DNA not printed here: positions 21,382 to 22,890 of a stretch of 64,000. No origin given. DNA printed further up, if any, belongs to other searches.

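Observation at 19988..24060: Group I intron with HNH endonuclease in the DNA polymerase gene, inserted just upstream of motif B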

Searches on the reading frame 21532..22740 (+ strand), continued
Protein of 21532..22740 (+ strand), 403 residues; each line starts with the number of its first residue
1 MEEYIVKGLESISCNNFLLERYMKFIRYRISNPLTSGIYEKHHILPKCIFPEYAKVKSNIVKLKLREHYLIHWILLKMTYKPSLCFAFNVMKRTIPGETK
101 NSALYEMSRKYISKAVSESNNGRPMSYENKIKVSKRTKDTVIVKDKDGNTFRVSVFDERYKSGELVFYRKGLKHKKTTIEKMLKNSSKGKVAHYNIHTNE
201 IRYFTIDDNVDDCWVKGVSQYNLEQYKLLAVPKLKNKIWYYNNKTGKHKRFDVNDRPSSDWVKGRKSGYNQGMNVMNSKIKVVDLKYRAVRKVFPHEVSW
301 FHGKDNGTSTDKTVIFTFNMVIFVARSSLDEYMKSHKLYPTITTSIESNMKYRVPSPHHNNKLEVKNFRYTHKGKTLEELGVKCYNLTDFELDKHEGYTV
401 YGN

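Call 69: search_solved_structures(query=A3, max_evalue=10, show_alignments=3)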
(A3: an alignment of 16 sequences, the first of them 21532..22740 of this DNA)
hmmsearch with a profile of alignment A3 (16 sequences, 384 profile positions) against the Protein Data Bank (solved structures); distinct sequences matched with E-value up to 10: 1.
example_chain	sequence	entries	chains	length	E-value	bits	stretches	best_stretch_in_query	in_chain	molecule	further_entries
6ghc_A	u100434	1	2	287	0.29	13.7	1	35-75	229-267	5-methylcytosine-specific restriction enzyme A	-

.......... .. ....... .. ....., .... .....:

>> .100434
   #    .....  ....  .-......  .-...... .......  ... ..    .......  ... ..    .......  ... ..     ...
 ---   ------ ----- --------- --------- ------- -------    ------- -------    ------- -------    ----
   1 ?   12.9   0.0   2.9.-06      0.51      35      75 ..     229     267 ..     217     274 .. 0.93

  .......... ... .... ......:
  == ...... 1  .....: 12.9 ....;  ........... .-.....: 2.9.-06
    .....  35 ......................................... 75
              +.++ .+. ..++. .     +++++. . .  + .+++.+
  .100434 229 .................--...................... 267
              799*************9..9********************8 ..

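Call 76: find_encoding_contigs(protein=P0005, flank=5000, max_places=3)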
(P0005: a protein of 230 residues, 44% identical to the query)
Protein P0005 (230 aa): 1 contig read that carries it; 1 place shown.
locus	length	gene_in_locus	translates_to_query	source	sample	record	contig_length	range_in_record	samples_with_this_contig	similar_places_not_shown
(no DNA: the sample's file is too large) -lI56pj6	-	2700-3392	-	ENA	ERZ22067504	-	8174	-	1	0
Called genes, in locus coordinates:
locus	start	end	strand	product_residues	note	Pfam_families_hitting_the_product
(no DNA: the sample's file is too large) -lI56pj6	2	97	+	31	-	?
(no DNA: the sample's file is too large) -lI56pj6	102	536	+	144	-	PF01818:Translat_reg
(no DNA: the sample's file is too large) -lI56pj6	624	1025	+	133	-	PF00011:HSP20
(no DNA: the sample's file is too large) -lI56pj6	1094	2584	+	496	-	PF03104:DNA_pol_B_exo1, PF00136:DNA_pol_B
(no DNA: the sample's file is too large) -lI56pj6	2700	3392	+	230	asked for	-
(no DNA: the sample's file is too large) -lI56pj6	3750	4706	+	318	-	PF20286:divDNApol (faint)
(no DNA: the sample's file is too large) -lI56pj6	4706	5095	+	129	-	PF01503:PRA-PH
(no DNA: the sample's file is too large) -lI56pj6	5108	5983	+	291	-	PF20691:TAGT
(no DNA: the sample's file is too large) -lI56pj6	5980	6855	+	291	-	PF20691:TAGT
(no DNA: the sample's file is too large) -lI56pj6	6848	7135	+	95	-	-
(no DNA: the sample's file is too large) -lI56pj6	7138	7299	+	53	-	-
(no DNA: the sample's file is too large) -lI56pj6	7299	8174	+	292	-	?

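Call 77: find_encoding_contigs(protein=P0004, flank=5000, max_places=3)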
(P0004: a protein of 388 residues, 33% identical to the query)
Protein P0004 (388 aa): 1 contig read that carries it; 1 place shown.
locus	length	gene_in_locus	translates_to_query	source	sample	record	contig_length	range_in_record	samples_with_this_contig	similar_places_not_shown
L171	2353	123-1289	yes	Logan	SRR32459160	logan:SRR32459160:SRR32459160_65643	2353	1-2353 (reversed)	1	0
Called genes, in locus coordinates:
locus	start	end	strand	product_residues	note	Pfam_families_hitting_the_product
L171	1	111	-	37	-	?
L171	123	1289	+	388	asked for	-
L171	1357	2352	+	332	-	?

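Call 78: find_encoding_contigs(protein=P0007, flank=5000, max_places=3)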
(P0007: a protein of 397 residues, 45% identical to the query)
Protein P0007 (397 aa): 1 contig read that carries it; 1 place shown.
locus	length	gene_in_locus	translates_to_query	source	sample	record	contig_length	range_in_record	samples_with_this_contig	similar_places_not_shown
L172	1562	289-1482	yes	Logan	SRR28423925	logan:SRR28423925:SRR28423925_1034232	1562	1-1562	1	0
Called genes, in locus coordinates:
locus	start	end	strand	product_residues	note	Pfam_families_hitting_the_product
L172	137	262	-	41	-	-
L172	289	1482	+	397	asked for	-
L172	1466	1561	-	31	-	?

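Call 79: find_encoding_contigs(protein=P0006, flank=5000, max_places=3)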
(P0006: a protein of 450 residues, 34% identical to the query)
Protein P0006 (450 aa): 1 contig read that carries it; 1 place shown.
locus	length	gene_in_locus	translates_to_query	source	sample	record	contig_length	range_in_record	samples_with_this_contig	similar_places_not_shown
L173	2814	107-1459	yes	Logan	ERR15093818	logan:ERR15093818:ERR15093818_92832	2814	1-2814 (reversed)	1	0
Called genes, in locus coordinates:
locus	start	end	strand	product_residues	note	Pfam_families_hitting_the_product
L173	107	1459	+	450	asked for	-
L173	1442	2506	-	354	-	PF03741:TerC, PF04332:DUF475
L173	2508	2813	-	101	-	?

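Call 81: find_related_loci(query=L005:4511-5965:+, collection=viral_contigs, flank=4000)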
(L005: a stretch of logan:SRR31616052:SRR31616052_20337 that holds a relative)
Query L005:4511-5965:+ (485 aa) in viral_contigs; peptide patterns used: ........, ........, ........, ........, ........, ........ (x = any residue, [..] = any of these).
600 stretches matched a pattern (row limit reached: there are more); 599 encode a relative of the query (tblastn E <= 1e-3); the best 80 are kept; 80 distinct loci.
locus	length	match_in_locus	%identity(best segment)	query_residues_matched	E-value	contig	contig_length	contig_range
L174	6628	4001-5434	80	1-477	0e+0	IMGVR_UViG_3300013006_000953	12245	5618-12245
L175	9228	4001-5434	79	1-477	0e+0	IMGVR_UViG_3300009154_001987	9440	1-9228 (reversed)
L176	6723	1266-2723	78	1-484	0e+0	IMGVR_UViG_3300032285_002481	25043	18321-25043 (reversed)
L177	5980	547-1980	79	1-477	0e+0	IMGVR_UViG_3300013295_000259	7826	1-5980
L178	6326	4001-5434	79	1-477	0e+0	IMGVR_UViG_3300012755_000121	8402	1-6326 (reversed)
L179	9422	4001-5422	79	1-473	0e+0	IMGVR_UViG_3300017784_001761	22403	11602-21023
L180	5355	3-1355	79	28-477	0e+0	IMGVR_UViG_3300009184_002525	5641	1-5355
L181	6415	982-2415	69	3-476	0e+0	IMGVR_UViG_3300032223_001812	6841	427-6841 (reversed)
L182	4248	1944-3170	80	1-408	0e+0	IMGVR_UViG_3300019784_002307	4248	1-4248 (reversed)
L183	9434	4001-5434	69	1-473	0e+0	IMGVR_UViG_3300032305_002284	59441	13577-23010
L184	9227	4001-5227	80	1-408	0e+0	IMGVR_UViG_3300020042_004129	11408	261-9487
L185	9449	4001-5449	68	1-476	0e+0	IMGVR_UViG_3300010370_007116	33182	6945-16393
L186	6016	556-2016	62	3-484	0e+0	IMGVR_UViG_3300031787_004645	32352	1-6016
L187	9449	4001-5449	65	1-476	0e+0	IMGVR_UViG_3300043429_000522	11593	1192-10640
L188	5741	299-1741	65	1-474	0e+0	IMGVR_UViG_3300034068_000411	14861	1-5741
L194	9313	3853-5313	57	1-484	0e+0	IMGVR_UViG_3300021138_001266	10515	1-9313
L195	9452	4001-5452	59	1-483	0e+0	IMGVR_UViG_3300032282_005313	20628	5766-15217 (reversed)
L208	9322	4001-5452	55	3-483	3e-177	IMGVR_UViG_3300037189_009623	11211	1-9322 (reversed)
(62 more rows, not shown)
